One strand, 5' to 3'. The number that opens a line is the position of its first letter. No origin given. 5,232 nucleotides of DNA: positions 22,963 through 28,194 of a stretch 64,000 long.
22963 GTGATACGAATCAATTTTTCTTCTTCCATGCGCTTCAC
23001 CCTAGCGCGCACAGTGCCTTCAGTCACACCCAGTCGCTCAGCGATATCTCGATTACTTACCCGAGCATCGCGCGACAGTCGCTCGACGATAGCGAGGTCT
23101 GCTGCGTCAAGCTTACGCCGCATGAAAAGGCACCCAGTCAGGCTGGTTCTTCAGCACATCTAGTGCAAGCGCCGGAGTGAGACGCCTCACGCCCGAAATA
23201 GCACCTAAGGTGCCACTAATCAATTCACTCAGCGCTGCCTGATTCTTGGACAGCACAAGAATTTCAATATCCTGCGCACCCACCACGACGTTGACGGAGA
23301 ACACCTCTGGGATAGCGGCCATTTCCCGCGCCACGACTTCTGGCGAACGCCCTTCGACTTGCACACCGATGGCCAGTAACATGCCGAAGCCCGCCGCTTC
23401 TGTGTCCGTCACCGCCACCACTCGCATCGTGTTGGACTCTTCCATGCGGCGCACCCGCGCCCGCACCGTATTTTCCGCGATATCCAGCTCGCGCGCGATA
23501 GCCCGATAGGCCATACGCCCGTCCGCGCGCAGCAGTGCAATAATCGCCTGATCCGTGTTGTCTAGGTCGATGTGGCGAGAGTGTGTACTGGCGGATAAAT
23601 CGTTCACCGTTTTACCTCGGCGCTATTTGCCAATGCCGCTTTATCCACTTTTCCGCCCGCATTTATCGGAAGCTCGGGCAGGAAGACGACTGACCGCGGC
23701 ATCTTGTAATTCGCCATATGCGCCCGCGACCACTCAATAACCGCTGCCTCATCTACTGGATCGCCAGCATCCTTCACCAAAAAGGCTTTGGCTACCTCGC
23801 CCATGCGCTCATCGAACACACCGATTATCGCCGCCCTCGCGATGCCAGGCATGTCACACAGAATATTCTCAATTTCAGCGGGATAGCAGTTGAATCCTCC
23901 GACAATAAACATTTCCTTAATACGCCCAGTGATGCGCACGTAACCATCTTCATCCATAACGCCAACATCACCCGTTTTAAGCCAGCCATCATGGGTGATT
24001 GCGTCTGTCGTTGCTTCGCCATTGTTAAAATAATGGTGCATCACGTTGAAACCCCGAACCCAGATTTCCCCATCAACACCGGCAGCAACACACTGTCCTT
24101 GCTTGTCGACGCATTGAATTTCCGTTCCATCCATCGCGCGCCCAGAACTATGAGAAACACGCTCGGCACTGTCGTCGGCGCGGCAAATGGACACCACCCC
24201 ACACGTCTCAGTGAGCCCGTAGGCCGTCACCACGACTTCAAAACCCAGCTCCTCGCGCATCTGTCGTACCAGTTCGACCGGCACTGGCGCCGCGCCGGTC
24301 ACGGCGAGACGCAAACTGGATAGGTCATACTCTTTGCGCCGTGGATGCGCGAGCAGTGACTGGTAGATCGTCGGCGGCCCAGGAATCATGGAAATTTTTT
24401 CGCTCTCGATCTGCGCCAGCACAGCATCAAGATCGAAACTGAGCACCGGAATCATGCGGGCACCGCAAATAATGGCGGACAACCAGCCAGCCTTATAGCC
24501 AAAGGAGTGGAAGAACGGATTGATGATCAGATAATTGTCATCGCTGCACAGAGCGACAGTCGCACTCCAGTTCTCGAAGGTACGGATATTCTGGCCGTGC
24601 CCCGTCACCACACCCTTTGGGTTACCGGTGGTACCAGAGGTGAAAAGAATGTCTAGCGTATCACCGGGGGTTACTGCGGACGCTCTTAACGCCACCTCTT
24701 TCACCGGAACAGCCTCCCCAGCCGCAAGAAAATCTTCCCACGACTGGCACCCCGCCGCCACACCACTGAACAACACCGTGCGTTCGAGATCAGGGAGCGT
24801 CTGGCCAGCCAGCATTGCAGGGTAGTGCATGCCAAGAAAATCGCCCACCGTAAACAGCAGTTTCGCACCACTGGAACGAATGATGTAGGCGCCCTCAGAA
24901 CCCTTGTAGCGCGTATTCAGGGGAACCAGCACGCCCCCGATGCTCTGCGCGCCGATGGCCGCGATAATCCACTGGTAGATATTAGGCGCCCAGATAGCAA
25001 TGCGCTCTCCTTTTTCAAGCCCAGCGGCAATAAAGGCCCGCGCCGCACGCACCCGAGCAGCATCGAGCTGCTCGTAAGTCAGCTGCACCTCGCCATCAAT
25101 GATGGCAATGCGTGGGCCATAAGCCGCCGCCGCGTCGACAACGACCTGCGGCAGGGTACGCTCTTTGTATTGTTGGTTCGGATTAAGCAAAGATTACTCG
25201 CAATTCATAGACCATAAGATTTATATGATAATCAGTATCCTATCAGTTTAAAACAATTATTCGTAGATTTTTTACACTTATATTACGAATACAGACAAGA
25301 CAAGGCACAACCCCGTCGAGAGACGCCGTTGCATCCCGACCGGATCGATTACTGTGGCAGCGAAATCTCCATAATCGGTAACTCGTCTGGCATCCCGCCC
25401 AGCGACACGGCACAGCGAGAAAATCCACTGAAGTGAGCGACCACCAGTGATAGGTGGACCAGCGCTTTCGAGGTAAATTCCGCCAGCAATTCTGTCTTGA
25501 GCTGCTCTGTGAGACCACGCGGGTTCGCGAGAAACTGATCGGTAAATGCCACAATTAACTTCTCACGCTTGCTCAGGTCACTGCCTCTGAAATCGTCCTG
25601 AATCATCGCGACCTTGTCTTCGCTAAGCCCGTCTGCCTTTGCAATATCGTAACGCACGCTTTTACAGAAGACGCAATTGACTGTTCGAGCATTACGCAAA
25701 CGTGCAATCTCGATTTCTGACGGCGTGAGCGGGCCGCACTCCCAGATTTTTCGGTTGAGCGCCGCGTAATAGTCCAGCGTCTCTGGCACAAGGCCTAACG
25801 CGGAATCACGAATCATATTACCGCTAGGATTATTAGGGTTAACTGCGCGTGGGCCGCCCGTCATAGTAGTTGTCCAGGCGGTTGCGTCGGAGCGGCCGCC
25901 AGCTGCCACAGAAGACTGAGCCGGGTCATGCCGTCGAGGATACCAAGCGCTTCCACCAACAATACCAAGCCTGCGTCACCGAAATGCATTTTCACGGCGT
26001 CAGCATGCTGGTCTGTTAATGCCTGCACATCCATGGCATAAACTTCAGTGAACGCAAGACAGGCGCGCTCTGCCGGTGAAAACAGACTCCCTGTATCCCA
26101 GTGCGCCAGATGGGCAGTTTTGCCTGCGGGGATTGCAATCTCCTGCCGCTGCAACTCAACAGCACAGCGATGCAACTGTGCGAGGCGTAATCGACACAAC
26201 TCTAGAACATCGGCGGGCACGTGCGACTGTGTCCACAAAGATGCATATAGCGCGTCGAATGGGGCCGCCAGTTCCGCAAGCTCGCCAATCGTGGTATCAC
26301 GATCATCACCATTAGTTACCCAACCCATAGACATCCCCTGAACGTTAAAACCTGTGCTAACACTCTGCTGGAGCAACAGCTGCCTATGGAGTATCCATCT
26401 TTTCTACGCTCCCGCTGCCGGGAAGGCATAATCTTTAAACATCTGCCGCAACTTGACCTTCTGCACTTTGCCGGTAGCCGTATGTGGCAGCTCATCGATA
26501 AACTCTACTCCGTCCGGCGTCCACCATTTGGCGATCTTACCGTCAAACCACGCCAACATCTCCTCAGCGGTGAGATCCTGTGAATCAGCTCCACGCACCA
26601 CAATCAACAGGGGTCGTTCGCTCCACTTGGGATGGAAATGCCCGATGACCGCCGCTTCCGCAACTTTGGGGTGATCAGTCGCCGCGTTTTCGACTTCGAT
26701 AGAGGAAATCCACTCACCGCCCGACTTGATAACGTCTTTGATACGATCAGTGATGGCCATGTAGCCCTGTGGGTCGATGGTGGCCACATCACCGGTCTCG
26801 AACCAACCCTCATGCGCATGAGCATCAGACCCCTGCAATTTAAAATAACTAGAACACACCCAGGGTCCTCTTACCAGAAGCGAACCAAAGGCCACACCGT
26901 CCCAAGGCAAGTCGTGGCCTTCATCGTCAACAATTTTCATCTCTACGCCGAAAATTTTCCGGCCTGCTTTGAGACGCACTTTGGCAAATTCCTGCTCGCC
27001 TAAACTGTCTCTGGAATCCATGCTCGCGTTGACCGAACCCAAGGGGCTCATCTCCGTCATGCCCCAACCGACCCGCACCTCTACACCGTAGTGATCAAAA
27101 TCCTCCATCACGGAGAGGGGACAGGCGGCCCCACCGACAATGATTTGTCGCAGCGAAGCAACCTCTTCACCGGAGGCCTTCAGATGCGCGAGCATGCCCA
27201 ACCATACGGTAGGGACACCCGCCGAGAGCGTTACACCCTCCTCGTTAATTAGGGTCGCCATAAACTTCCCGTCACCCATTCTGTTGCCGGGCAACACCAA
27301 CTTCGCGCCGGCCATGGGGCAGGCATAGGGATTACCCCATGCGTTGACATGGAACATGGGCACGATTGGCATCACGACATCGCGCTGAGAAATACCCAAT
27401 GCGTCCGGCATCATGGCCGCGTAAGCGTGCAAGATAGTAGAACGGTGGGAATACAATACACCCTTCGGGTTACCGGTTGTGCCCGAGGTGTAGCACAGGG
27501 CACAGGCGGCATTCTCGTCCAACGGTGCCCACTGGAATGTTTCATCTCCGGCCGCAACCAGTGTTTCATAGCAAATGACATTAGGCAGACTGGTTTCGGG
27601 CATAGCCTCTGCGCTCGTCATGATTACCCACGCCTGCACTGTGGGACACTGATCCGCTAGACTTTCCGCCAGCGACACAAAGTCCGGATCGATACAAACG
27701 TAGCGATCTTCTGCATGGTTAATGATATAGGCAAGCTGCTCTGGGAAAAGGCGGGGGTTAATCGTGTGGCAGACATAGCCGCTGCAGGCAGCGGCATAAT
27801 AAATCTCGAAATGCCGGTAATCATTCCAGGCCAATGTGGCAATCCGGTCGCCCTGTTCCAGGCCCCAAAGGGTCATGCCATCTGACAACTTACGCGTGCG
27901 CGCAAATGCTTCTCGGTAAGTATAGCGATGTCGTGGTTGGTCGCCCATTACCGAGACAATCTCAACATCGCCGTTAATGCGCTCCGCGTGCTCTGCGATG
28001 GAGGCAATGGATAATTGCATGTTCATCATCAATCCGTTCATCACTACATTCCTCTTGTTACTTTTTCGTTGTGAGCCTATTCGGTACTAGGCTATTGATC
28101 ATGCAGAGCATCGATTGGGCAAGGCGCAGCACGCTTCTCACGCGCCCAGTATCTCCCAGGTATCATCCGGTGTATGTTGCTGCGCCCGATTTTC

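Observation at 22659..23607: Two overlapping Lrp/AsnC regulators embedded inside the steroid-ring operon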

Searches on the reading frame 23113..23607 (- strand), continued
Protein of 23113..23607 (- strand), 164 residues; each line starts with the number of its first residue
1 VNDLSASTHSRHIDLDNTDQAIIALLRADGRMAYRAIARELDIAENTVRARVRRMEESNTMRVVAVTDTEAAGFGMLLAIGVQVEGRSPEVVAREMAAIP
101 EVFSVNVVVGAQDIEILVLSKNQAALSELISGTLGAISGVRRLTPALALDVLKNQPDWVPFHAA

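Call 95: predict_structure(alignment_id=A2)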
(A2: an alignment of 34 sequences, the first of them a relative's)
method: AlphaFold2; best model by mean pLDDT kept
length: 330 residues; sequences in the alignment: 34
mean_pLDDT: 90.8   pTM: 0.86
mean pLDDT of the five models: 90.8, 90.6, 90.5, 89.9, 89.0
residues with pLDDT >= 90: 259; 70-90: 44; 50-70: 19; < 50: 8
segments of 3 or more residues with pLDDT < 50: 1-6
pLDDT, mean of each block of 10 residues (from residue 1): 45 87 96 96 98 94 94 93 98 94 93 95 94 97 96 90 63 61 93 94 97 97 96 88 95 96 96 95 93 95 97 92 88
secondary structure, 60 per line:
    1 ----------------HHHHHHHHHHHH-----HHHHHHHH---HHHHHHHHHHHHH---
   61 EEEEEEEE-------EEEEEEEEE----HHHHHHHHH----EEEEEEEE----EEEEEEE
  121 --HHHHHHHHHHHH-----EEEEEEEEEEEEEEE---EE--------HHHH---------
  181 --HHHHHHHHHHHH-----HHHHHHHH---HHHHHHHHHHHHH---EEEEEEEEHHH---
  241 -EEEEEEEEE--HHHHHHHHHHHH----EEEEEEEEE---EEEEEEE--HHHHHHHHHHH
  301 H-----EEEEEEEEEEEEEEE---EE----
elements in order: H17-28 H34-41 H45-57 E61-68 E76-84 H89-97 E102-109 E114-120 H123-134 E140-154 H168-171 H183-194 H200-207 H211-223 E227-234 E242-250 H253-264 E269-277 E281-287 H290-301 E307-321

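Call 98: fold_search(model_id=the predicted structure, library=pdb)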
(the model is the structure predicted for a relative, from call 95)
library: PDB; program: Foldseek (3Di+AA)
matches with E <= 10: 1544; with E <= 0.001: 50
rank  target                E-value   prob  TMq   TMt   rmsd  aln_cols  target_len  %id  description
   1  4czc                  2.5e-12  1.00  0.63  0.67   4.8       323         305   16  Crystal structure of the siroheme decarboxylase NirDL in co-complex with iron-uroporphyrin III analogue (released 2014-07-30)
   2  4ch7                  6.9e-12  1.00  0.63  0.66   5.3       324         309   16  Crystal structure of the siroheme decarboxylase NirDL (released 2014-07-30)
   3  7fby                  7.9e-11  1.00  0.39  0.80   2.0       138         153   29  Crystal Structure of PH0140 from Pyrococcus horikosii OT3 (released 2022-07-20)
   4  9w4w                  2.9e-10  1.00  0.38  0.81   2.5       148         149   27  Structure of transcription factor in complex with L-Ile (released 2026-03-25)
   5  9w4v_A                5.8e-10  1.00  0.41  0.89   1.7       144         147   31  Structure of transcription factor in complex with D-allo-Ile (released 2026-03-25)
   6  2cyy                  9.6e-10  1.00  0.42  0.90   3.4       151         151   30  Crystal structure of PH1519 from Pyrococcus horikosii OT3 (released 2006-09-19)
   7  2e1c_MODEL_1_A        1.2e-09  1.00  0.38  0.81   1.8       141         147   30  Structure of Putative HTH-type transcriptional regulator PH1519/DNA Complex (released 2007-12-04)
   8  2cg4_A                5.2e-09  1.00  0.39  0.82   2.0       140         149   19  Structure of E.coli AsnC (released 2006-04-04)
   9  2znz_C                1.1e-08  1.00  0.38  0.85   1.5       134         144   31  Crystal structure of FFRP (released 2009-03-17)
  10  2p5v_A                1.7e-08  1.00  0.41  0.82   3.8       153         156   21  Crystal Structure of Transcriptional Regulator NMB0573 from Neisseria Meningitidis (released 2007-04-03)
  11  1ri7                  2.0e-08  1.00  0.39  0.86   1.5       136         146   32  crystal structure of a protein in the LRP/ASNC family from the hyperthermophilic archaeon Pyrococcus sp. OT3 (released 2004-03-09)
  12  2p5v_G                2.8e-08  1.00  0.40  0.79   3.8       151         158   21  Crystal Structure of Transcriptional Regulator NMB0573 from Neisseria Meningitidis (released 2007-04-03)
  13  4pcq_C                3.0e-08  1.00  0.32  0.63   3.8       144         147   26  Crystal Structure of MtbAldR (Rv2779c) (released 2015-05-06)
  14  2p5v_C                4.6e-08  1.00  0.40  0.82   3.7       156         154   20  Crystal Structure of Transcriptional Regulator NMB0573 from Neisseria Meningitidis (released 2007-04-03)
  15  2p6t_F                5.2e-08  1.00  0.41  0.83   3.7       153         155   21  CRYSTAL STRUCTURE OF TRANSCRIPTIONAL REGULATOR NMB0573 and L-LEUCINE COMPLEX FROM NEISSERIA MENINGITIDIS (released 2007-04-03)
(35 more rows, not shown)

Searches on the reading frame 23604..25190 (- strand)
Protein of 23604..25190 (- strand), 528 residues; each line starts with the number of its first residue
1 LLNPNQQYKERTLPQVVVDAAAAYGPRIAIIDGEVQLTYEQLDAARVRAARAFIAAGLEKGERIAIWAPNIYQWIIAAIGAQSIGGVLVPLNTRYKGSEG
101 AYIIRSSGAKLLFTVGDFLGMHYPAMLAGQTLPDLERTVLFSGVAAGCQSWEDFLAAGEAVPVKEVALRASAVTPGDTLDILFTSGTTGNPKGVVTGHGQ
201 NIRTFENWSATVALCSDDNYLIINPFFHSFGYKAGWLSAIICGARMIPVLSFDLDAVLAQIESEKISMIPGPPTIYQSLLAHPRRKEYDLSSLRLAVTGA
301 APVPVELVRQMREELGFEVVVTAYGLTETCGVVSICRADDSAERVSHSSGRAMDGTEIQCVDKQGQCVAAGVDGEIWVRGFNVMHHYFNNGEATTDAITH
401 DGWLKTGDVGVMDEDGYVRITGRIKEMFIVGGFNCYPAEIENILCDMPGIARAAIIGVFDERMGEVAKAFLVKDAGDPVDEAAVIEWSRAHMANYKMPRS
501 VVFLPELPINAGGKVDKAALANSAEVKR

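Call 4: search_protein_families(library=pfam, proteins=[window:23604-25190:-])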
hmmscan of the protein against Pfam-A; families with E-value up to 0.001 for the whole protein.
window:23604-25190:- (528 aa): 2 families
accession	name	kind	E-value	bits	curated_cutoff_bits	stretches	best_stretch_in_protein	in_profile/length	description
PF00501.34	AMP-binding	-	1.1e-83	281.6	29.9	1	20-388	4-384/384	AMP-binding enzyme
PF13193.12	AMP-binding_C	-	1.5e-15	58.3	24.5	1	439-514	1-76/76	AMP-binding enzyme C-terminal domain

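Call 25: search_protein_families(library=ncbifam, proteins=[window:23604-25190:-], max_evalue=1e-10)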
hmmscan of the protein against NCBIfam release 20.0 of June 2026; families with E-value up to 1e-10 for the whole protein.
window:23604-25190:- (528 aa): 102 families (the best 25 are shown)
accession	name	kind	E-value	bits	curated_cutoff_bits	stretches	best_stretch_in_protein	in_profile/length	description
NF005801.1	PRK07656.1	equivalog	6.5e-211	701.3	657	1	11-520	1-499/500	FadD3 family acyl-CoA ligase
NF004837.0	PRK06187.1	subfamily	1.6e-123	412.8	476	1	6-523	3-521/531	long-chain-fatty-acid--CoA ligase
NF009233.0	PRK12583.1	subfamily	2.6e-121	405.7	832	1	7-522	14-548/558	fatty acid CoA ligase family protein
NF006182.0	PRK08316.1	subfamily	9.6e-99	331.2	663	1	5-522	5-515/523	fatty acyl-CoA synthetase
NF005307.0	PRK06839.1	equivalog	3.9e-96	322.7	748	1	25-523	16-492/496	o-succinylbenzoate--CoA ligase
NF005676.0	PRK07470.1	equivalog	1.9e-89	300.7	774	1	12-522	21-527/544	acyl-CoA synthetase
NF004114.0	PRK05605.1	equivalog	5e-89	299.2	766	1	142-519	189-564/575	long-chain-fatty-acid--CoA ligase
NF005702.0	PRK07514.1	subfamily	6e-87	292.1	558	1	32-522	25-498/506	malonyl-CoA synthase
NF004758.0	PRK06087.1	equivalog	2.7e-83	280.3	736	1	8-522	21-533/548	medium-chain fatty-acid--CoA ligase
NF052580.1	Str24CoAsynCasG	equivalog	4.6e-82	276.1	750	1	10-519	40-545/548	steroid-24-oyl-CoA synthetase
NF006181.0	PRK08314.1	subfamily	1.3e-81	274.6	705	1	10-523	23-553/563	long-chain-fatty-acid--CoA ligase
NF002966.0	PRK03640.1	equivalog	2.2e-80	270.6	556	1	174-524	139-480/483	o-succinylbenzoate--CoA ligase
NF006020.0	PRK08162.1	subfamily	1.1e-79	268.2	677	1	17-525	25-539/545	acyl-CoA synthetase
NF005463.0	PRK07059.1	subfamily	1.1e-78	265.1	869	1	147-521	180-553/557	long-chain-fatty-acid--CoA ligase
NF009071.0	PRK12406.1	subfamily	1.1e-76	258.3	701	1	29-520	5-498/510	acyl-CoA synthetase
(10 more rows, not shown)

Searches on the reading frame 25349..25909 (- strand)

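Call 4: search_protein_families(library=pfam, proteins=[window:25349-25909:-])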
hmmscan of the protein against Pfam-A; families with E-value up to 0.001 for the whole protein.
window:25349-25909:- (186 aa): 1 family
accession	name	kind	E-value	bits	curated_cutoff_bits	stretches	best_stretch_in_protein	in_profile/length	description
PF02627.25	CMD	-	1.3e-06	28.7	23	1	42-101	1-60/84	Carboxymuconolactone decarboxylase family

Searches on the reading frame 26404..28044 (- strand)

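Call 4: search_protein_families(library=pfam, proteins=[window:26404-28044:-])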
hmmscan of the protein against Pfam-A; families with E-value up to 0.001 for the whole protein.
window:26404-28044:- (546 aa): 2 families
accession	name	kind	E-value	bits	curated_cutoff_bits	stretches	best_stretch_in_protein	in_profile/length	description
PF00501.34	AMP-binding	-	1.3e-71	241.8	29.9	1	24-401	9-384/384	AMP-binding enzyme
PF13193.12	AMP-binding_C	-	1.4e-18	68.1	24.5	1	450-526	1-76/76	AMP-binding enzyme C-terminal domain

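Call 25: search_protein_families(library=ncbifam, proteins=[window:26404-28044:-], max_evalue=1e-10)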
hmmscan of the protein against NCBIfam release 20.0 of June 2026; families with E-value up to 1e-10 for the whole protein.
window:26404-28044:- (546 aa): 92 families (the best 25 are shown)
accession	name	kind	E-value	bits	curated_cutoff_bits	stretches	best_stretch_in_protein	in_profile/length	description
NF005426.0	PRK07008.1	equivalog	2.2e-243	808.8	822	1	2-544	5-543/545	3-(methylthio)propionyl-CoA ligase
NF004674.0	PRK06018.1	subfamily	1.4e-215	717.1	766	1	2-544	1-542/544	long-chain-fatty-acid--CoA ligase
NF004837.0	PRK06187.1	subfamily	4.4e-167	556.5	476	1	6-538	3-524/531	long-chain-fatty-acid--CoA ligase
NF004143.0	PRK05620.1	equivalog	2.9e-111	372.6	852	1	2-539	1-558/576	long-chain fatty-acid--CoA ligase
NF006020.0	PRK08162.1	subfamily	2.6e-105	352.9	677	1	38-538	42-540/545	acyl-CoA synthetase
NF006182.0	PRK08316.1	subfamily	3e-89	299.9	663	1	39-539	35-520/523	fatty acyl-CoA synthetase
NF009233.0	PRK12583.1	subfamily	4.9e-75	253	832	1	16-535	20-549/558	fatty acid CoA ligase family protein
NF005307.0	PRK06839.1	equivalog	9e-72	242.3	748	1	38-538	25-495/496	o-succinylbenzoate--CoA ligase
NF005857.1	PRK07786.1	exception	2.1e-65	221.2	733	1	40-536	34-512/513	fatty-acid--CoA ligase FadD5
NF005702.0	PRK07514.1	subfamily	3.3e-64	217.1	558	1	36-538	25-502/506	malonyl-CoA synthase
TIGR03208.1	cyc_hxne_CoA_lg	equivalog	4e-64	217.3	792.3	1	25-533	37-537/538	cyclohexanecarboxylate-CoA ligase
NF052269.1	Staph_lig_FadD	equivalog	1.5e-63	214.8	650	1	26-539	13-496/499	long-chain-fatty-acid--CoA ligase FadD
NF004758.0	PRK06087.1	equivalog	1.8e-63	214.8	736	1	34-535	44-534/548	medium-chain fatty-acid--CoA ligase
NF005801.1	PRK07656.1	equivalog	2.4e-63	214.5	657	1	37-533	23-500/500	FadD3 family acyl-CoA ligase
NF002966.0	PRK03640.1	equivalog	7.4e-63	212.8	556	1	38-536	25-480/483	o-succinylbenzoate--CoA ligase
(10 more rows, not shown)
